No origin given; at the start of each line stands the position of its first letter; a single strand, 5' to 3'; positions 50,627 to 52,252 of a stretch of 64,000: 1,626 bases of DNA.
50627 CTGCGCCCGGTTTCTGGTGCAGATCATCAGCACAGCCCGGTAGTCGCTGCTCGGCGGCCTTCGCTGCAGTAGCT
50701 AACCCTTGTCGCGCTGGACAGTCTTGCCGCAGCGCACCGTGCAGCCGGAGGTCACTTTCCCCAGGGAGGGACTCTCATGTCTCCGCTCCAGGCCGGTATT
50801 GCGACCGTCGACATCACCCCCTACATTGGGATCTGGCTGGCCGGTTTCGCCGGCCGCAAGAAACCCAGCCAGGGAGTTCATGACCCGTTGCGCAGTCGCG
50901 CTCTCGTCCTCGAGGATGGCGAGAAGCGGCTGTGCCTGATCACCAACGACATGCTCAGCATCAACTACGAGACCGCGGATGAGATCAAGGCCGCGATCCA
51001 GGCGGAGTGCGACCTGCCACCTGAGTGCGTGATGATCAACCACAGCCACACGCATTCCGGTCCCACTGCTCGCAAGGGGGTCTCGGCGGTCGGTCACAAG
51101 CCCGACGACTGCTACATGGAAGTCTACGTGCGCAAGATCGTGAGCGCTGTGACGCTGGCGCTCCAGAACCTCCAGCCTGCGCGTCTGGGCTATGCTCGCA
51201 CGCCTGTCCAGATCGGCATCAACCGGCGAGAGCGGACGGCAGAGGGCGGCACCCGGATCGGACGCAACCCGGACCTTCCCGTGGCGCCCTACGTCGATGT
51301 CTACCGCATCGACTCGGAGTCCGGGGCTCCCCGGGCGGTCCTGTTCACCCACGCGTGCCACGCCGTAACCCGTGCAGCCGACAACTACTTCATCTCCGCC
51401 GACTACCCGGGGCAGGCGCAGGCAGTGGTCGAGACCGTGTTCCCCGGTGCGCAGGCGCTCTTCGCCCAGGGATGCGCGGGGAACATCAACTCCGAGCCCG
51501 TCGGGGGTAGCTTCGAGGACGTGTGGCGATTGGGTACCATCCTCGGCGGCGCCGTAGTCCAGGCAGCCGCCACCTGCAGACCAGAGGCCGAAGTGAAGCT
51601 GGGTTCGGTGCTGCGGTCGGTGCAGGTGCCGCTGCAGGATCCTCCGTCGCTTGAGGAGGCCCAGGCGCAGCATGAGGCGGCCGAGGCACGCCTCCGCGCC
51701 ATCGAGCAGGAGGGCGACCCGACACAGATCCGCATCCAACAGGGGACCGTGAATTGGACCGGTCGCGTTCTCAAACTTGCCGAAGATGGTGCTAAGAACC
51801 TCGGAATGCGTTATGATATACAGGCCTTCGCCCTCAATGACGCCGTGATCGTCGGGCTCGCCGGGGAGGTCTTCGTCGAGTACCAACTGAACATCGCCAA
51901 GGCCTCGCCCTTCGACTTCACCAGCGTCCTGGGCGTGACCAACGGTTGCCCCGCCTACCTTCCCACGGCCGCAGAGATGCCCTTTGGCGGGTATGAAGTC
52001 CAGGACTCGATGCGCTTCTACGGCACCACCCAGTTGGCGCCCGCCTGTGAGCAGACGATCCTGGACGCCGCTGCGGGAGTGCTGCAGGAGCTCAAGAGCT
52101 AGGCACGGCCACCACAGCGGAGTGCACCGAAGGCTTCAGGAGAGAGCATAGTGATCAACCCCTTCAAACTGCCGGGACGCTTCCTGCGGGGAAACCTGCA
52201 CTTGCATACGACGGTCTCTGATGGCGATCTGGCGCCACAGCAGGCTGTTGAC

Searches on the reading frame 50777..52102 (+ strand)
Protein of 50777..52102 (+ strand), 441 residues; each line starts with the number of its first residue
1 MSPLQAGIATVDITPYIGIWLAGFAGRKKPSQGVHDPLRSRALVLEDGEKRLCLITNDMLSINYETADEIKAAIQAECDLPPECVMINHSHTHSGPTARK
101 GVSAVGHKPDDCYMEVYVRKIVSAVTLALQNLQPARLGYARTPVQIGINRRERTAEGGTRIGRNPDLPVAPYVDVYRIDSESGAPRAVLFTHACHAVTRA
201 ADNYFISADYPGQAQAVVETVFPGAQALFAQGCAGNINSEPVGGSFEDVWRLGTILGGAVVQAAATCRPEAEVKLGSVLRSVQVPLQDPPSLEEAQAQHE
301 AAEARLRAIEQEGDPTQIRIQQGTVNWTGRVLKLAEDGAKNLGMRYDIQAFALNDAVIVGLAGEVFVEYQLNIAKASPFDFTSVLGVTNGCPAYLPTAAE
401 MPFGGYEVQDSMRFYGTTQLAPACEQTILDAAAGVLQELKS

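Call 71: search_protein_families(library=pfam, proteins=[window:50777-52102:+], max_evalue=0.00001)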
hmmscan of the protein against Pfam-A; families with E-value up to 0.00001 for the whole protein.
window:50777-52102:+ (441 aa): 1 family
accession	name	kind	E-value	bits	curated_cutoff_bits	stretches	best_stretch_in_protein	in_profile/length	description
PF04734.18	Ceramidase_alk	-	5.4e-17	62.1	32.1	1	6-225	3-233/509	Neutral/alkaline non-lysosomal ceramidase, N-terminal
